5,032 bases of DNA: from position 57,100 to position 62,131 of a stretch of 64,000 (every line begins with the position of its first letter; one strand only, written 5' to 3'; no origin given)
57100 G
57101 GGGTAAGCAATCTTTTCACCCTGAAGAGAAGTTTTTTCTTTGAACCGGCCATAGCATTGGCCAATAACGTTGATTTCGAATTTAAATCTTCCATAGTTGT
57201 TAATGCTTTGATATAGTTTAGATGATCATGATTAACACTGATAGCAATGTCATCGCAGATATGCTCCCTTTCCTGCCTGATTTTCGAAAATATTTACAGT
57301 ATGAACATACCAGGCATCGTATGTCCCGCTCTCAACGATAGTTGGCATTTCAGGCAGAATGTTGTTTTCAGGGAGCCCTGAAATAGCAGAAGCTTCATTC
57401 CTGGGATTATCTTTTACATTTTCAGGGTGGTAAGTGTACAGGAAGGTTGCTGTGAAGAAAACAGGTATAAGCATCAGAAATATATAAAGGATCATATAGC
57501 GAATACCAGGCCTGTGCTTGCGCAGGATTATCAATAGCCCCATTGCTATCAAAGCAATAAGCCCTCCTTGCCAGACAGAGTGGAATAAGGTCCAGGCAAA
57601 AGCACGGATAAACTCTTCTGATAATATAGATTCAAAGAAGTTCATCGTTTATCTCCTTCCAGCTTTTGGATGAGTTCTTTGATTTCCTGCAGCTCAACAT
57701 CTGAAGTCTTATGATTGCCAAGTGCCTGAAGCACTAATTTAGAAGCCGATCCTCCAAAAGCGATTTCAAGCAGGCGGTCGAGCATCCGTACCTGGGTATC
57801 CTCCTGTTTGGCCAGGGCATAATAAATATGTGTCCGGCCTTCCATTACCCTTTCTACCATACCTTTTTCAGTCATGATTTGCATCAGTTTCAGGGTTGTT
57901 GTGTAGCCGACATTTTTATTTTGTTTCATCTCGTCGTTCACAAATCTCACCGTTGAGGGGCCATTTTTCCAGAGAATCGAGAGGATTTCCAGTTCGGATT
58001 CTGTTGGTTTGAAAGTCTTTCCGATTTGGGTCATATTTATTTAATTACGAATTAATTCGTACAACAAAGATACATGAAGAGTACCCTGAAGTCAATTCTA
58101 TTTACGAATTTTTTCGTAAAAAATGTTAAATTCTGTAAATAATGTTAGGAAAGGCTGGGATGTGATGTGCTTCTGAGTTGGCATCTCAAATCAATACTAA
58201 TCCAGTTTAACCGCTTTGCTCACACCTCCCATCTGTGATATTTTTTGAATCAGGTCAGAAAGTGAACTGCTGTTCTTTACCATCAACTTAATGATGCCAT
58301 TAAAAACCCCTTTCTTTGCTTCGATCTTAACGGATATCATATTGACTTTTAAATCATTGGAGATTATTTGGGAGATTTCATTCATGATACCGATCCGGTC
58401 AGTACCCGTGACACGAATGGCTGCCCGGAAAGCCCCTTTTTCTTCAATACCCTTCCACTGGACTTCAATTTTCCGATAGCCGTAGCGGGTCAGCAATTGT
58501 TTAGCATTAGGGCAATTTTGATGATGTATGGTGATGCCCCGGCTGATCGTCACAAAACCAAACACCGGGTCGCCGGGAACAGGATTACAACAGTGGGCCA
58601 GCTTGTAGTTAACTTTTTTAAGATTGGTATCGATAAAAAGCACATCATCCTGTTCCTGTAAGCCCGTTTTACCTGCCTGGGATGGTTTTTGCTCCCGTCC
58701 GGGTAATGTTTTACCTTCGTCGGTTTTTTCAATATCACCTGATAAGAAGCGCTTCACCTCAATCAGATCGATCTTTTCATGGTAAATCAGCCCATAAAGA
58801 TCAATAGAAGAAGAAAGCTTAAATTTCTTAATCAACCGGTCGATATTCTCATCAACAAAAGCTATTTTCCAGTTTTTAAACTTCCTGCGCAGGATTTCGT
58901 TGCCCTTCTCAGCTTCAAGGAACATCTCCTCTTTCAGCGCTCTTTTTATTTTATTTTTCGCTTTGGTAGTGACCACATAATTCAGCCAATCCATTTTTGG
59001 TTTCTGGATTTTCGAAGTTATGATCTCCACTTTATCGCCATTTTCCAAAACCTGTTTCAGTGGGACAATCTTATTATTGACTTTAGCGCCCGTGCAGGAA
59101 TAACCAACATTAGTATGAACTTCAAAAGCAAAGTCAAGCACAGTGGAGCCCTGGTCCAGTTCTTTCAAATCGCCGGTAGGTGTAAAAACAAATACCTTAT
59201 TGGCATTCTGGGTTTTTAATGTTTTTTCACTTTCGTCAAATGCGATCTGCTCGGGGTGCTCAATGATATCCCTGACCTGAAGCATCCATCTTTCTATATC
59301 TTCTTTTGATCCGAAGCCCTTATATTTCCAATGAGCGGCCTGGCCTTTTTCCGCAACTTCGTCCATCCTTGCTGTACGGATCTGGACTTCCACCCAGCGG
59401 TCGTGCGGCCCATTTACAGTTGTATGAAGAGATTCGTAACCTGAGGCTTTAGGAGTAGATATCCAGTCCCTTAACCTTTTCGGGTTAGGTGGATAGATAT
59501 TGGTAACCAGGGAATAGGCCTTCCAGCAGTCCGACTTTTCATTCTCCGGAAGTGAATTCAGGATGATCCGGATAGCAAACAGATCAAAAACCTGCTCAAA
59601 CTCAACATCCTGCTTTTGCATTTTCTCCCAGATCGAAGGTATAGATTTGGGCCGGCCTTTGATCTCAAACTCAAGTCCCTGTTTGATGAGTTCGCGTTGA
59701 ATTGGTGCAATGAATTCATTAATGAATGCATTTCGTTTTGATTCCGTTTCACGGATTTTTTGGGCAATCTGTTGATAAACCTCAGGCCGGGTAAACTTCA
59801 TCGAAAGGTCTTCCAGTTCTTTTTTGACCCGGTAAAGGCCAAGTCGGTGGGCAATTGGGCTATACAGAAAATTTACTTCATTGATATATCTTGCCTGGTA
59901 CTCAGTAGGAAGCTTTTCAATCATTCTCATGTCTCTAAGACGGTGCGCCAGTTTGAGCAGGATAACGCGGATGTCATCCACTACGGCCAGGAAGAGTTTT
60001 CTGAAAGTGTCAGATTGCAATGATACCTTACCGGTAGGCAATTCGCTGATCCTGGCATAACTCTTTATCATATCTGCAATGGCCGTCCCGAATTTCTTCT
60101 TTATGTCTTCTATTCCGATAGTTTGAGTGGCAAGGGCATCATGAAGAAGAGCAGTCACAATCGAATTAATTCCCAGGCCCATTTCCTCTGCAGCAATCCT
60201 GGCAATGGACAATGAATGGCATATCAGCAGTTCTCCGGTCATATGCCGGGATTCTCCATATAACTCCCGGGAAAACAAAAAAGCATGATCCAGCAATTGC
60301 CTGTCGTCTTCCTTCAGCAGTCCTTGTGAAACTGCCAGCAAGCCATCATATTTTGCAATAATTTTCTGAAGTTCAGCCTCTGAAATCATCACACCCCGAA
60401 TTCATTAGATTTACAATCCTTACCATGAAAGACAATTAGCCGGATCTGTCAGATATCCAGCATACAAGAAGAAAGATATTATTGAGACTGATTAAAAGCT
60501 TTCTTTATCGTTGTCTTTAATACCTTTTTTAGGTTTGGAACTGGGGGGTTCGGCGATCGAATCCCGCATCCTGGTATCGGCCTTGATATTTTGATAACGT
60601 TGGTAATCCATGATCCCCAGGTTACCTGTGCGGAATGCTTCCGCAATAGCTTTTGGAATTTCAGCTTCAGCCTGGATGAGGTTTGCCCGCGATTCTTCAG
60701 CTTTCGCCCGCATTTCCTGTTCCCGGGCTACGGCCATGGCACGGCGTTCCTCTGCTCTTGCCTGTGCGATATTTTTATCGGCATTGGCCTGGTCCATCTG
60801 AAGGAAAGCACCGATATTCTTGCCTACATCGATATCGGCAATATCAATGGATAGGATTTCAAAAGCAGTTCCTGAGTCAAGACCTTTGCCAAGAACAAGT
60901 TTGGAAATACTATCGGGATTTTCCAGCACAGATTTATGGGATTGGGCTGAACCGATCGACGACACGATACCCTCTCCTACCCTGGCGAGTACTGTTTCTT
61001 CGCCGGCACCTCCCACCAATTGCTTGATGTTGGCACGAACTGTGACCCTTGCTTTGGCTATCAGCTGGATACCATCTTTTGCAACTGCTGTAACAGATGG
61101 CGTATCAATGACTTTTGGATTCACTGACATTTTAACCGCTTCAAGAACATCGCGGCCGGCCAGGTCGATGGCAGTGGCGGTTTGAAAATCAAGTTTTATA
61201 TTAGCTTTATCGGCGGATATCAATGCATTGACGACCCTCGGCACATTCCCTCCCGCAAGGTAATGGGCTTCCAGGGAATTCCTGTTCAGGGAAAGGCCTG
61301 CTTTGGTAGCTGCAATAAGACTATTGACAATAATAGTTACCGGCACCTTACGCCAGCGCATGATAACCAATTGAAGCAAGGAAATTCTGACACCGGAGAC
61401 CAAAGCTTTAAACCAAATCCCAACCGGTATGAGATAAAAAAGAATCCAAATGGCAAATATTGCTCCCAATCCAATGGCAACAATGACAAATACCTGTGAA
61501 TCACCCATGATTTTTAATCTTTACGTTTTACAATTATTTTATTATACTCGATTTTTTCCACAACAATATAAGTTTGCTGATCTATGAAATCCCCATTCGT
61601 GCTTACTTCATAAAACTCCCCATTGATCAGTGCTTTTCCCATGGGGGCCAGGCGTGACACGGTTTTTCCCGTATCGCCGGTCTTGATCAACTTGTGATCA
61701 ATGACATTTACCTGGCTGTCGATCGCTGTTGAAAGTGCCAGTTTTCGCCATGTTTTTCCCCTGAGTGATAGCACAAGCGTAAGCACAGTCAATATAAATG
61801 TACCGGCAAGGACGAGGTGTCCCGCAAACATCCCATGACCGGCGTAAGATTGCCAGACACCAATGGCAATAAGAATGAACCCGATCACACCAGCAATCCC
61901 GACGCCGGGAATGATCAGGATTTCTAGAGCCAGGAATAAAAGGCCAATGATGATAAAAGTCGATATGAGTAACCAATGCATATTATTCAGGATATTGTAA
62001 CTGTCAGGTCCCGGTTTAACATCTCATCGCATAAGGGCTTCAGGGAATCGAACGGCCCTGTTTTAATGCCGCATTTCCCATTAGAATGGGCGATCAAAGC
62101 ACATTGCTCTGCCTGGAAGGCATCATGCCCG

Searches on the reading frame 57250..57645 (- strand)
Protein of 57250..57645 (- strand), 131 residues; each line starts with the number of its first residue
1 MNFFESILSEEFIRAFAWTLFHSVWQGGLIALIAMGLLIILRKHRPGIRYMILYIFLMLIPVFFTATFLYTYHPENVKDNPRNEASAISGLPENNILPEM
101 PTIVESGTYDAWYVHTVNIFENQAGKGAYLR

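Call 78: search_protein_families(library=pfam, proteins=[window:57250-57645:-], max_evalue=0.001)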
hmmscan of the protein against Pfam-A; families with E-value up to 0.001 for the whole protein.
window:57250-57645:- (131 aa): 1 family
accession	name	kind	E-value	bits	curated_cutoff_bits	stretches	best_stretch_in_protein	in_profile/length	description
PF13347.12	MFS_2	-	0.00063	18.8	27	1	14-84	134-209/427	MFS/sugar transport protein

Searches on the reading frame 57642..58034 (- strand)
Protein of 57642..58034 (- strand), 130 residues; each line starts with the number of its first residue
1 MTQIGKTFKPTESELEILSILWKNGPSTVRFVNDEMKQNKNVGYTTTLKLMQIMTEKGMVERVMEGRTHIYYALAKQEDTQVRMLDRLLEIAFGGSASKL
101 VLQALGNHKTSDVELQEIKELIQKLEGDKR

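Call 78: search_protein_families(library=pfam, proteins=[window:57642-58034:-], max_evalue=0.001)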
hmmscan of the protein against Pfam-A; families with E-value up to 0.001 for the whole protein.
window:57642-58034:- (130 aa): 2 families
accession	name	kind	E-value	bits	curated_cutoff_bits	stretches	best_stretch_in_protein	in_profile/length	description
PF03965.22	Penicillinase_R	-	2.3e-25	89.6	22.6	1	11-123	2-114/115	Penicillinase repressor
PF01978.25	TrmB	-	0.00013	22.2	25.6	1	11-74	7-65/68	Sugar-specific transcriptional regulator TrmB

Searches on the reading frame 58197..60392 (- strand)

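Call 78: search_protein_families(library=pfam, proteins=[window:58197-60392:-], max_evalue=0.001)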
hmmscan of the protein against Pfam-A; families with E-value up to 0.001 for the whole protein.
window:58197-60392:- (731 aa): 5 families
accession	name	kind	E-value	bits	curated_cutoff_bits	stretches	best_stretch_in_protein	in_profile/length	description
PF04607.23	RelA_SpoT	-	1.4e-36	125.7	27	1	246-359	1-110/113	Region found in RelA / SpoT proteins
PF13328.12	HD_4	-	9.6e-30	103.8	27.2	1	37-186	1-155/156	HD domain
PF02824.27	TGS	-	3.7e-20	72.1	22.2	1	400-459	1-60/60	TGS domain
PF13291.12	ACT_4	-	6.2e-16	59.3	27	1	652-726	2-77/80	ACT domain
PF19296.4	RelA_AH_RIS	-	3e-08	34.4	23.8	1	472-625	3-170/185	RelA/SpoT, AH and RIS domains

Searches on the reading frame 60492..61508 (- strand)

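Call 78: search_protein_families(library=pfam, proteins=[window:60492-61508:-], max_evalue=0.001)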
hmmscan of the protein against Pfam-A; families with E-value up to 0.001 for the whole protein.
window:60492-61508:- (338 aa): 1 family
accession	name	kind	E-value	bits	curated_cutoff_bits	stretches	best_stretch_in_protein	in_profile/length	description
PF12127.13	FloA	-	6.6e-160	531.8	34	1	12-320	4-312/314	Flotillin-like protein FloA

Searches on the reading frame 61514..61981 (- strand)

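Call 78: search_protein_families(library=pfam, proteins=[window:61514-61981:-], max_evalue=0.001)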
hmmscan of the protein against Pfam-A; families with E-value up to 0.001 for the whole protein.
window:61514-61981:- (155 aa): 2 families
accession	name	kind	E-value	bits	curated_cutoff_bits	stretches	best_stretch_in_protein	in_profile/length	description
PF01957.25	NfeD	-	3.2e-09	37.3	29.1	1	102-153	6-57/57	NfeD-like C-terminal, partner-binding domain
PF24961.1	NfeD_membrane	-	0.00013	22.4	26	1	9-72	54-117/119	NfeD integral membrane domain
